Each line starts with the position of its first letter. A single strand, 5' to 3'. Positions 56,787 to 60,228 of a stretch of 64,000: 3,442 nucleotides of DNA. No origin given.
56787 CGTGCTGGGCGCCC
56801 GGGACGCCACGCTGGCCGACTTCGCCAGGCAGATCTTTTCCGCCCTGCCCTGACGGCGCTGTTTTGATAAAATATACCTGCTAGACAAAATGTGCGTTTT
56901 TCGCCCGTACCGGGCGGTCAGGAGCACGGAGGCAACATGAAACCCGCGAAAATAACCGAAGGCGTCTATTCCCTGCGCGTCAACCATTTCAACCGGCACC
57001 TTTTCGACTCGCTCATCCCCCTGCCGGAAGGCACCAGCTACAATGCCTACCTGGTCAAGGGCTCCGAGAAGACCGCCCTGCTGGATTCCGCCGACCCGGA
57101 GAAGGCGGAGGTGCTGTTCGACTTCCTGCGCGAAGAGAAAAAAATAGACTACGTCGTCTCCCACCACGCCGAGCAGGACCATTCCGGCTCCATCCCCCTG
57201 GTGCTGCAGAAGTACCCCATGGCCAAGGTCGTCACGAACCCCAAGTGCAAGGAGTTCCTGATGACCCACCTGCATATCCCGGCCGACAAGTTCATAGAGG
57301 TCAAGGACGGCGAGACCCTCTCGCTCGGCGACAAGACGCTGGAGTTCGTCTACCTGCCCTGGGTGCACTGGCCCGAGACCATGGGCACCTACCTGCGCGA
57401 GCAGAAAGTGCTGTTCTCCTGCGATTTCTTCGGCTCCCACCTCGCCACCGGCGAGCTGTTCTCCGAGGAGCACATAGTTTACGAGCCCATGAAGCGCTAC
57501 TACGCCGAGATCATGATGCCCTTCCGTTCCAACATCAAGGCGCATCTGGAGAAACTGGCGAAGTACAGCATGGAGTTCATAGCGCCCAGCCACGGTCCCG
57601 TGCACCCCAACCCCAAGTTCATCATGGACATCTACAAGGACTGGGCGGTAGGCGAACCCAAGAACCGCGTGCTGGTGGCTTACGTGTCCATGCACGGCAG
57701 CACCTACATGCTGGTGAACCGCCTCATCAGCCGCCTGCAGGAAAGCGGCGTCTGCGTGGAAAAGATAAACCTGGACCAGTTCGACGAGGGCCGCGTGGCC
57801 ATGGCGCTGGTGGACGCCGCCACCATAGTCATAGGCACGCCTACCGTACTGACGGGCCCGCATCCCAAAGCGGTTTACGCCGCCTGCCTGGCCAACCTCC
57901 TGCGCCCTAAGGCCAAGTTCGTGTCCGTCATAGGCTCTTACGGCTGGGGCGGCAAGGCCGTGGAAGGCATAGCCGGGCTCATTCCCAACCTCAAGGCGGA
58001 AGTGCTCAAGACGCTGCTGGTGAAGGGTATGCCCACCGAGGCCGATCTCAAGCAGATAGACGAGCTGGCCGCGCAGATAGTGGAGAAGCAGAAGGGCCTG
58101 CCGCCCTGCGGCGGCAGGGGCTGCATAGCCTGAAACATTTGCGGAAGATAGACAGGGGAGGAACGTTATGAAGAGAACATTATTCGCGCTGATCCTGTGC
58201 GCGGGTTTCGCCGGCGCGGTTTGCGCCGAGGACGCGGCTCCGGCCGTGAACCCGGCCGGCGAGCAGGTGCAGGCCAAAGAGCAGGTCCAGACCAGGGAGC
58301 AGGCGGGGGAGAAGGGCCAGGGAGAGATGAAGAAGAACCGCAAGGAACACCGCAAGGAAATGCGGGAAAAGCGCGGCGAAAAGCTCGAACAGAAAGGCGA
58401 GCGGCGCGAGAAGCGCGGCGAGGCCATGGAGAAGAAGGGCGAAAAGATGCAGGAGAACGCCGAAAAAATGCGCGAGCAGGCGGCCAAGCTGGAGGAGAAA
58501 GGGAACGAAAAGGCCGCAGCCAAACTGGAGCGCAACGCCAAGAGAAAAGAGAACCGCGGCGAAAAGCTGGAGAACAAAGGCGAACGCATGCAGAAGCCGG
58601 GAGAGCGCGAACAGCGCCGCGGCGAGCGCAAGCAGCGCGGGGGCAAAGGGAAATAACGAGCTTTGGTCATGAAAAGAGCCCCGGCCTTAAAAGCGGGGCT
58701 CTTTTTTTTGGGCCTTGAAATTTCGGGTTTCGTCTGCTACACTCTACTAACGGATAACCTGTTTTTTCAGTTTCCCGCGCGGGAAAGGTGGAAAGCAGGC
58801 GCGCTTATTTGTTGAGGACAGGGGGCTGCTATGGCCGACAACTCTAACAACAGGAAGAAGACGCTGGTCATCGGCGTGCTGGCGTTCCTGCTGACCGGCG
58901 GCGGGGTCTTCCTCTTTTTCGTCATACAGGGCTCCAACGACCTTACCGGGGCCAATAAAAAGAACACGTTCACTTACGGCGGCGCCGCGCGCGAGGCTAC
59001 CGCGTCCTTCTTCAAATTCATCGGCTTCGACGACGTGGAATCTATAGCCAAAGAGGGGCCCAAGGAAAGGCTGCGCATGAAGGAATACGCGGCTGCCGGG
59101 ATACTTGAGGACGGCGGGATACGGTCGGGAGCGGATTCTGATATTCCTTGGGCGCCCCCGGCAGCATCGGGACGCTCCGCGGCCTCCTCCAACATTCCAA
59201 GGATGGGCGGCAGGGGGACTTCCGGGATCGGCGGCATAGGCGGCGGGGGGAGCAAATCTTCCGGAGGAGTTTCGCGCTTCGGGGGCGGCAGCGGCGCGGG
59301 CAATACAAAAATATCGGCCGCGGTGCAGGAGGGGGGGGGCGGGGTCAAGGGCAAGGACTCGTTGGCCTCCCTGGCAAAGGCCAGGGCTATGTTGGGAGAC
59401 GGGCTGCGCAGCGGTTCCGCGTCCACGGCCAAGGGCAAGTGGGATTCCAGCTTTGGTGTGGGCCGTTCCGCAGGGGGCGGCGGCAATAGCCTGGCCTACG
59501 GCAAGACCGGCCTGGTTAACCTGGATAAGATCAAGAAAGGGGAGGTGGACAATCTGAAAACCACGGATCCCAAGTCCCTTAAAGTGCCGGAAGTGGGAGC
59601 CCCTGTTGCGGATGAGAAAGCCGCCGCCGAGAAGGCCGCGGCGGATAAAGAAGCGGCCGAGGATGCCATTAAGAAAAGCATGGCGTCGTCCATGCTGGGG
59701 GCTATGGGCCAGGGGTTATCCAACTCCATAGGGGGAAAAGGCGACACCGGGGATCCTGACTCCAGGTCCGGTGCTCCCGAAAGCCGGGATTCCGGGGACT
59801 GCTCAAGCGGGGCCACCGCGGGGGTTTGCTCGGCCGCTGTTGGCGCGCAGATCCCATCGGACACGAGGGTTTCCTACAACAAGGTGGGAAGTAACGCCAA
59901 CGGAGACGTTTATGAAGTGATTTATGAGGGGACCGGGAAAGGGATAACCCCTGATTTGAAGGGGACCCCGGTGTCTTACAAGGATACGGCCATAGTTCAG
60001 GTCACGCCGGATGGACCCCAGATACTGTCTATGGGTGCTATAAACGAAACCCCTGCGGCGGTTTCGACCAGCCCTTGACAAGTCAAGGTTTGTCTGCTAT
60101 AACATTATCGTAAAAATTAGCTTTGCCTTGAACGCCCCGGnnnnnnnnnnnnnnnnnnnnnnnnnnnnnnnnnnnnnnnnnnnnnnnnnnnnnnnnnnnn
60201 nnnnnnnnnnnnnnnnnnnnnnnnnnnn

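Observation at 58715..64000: Tandem family of four membrane-anchored Gly/Ser-rich paralogues with no recognisable domain, continuing beyond the window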

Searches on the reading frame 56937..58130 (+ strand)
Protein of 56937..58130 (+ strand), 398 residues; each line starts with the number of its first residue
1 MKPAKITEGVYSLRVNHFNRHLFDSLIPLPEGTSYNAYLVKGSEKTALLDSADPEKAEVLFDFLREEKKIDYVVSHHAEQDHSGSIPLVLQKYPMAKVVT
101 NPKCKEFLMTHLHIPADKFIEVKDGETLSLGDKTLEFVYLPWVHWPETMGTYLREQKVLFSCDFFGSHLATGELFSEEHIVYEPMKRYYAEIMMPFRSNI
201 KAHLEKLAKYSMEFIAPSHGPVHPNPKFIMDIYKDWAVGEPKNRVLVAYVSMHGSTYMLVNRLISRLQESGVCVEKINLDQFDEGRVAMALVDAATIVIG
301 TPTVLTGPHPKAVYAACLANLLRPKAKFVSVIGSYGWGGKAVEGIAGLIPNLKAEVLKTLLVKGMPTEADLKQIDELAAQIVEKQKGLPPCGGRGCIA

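Call 68: search_protein_families(library=ncbifam, proteins=[window:56937-58130:+], max_evalue=0.01)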
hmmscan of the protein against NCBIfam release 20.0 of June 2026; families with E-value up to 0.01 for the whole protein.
window:56937-58130:+ (398 aa): 14 families
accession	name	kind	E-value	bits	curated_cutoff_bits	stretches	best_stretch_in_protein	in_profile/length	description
NF008887.0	PRK11921.1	equivalog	1.3e-58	198.8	635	1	31-384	31-394/396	anaerobic nitric oxide reductase flavorubredoxin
NF003954.0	PRK05452.1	equivalog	4.1e-54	184.2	711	1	31-384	31-395/479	anaerobic nitric oxide reductase flavorubredoxin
TIGR01753.1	flav_short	equivalog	5.6e-07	30.2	123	1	245-381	1-139/140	flavodoxin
NF033088.2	bla_subclass_B1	equivalog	8.2e-07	28.9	200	1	33-161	29-156/217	subclass B1 metallo-beta-lactamase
NF012229.1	bla_class_B_core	domain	2.3e-06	27.8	100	1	36-140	16-125/139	metallo-beta-lactamase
NF000059.1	tet_redox_37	exception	2.1e-05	25.2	225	1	185-256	1-73/108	tetracycline resistance NADPH-dependent oxidoreductase Tet(37)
TIGR03413.1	GSH_gloB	equivalog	2.2e-05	23.9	200.8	1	39-175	14-137/248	hydroxyacylglutathione hydrolase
NF006747.0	PRK09271.1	equivalog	5.1e-05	23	104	1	244-385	2-147/160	flavodoxin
NF004050.0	PRK05569.1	subfamily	0.00078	19.8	136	1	244-382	3-140/141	flavodoxin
TIGR00361.1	ComEC_Rec2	equivalog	0.00097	17.4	190.05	1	59-147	480-555/663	DNA internalization-related competence protein ComEC/Rec2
TIGR01754.1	flav_RNR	hypoth_equivalog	0.0011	18.9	163.8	1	244-380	2-138/140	putative ribonucleotide reductase-associated flavodoxin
NF045584.1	cas14_MBL_CASP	equivalog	0.0015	16.9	800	1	59-106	40-87/612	type VII CRISPR-associated protein Cas14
NF033105.1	bla_subclass_B3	equivalog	0.0026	17.1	240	0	36-139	24-142/257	subclass B3 metallo-beta-lactamase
NF004049.0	PRK05568.1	equivalog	0.0041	17.4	206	1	244-383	3-141/142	flavodoxin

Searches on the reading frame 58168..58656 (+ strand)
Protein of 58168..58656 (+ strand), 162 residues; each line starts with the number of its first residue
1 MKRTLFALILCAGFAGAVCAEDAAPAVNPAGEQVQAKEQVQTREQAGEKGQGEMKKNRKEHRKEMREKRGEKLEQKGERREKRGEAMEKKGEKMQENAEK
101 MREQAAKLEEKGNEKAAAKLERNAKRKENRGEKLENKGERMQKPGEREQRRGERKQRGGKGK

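Call 19: search_protein_families(library=pfam, proteins=[window:58168-58656:+], max_evalue=1)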
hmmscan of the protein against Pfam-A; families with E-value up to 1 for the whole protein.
window:58168-58656:+ (162 aa): 1 family
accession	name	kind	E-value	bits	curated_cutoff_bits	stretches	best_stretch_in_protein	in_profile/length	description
PF19343.5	HAM1_N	-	0.28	9.9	27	1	18-154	162-289/630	HAM1-like, N-terminal domain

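Call 68: search_protein_families(library=ncbifam, proteins=[window:58168-58653:+], max_evalue=0.01)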
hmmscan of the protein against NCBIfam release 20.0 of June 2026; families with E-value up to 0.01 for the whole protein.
window:58168-58653:+ (162 aa): 0 families

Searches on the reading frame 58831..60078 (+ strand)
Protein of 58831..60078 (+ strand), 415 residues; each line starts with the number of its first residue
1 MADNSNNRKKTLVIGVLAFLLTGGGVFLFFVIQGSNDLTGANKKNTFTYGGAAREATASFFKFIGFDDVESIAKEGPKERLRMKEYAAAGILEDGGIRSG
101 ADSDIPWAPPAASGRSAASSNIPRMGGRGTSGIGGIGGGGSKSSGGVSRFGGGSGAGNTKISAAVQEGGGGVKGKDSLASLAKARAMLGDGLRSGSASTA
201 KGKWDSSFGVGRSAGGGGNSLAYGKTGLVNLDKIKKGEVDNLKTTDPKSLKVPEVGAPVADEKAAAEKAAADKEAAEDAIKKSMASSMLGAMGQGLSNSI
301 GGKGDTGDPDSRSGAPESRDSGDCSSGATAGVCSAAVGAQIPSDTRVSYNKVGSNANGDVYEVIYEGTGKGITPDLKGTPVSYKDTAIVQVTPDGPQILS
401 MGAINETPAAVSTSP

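Call 8: search_protein_families(library=pfam, proteins=[window:58831-60078:+], max_evalue=1)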
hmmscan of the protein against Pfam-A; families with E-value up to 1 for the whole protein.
window:58831-60078:+ (415 aa): 0 families

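Call 9: search_protein_families(library=ncbifam, proteins=[window:58831-60078:+], max_evalue=1)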
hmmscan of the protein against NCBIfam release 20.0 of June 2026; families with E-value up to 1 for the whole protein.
window:58831-60078:+ (415 aa): 2 families
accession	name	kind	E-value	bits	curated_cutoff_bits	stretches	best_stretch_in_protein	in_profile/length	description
NF053761.1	BrChAATpBcaP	equivalog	0.19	10.7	690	1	26-76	191-243/460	branched-chain amino acid transporter BcaP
NF006429.0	PRK08691.1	equivalog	0.26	9.8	969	1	249-357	376-481/709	DNA polymerase III subunits gamma and tau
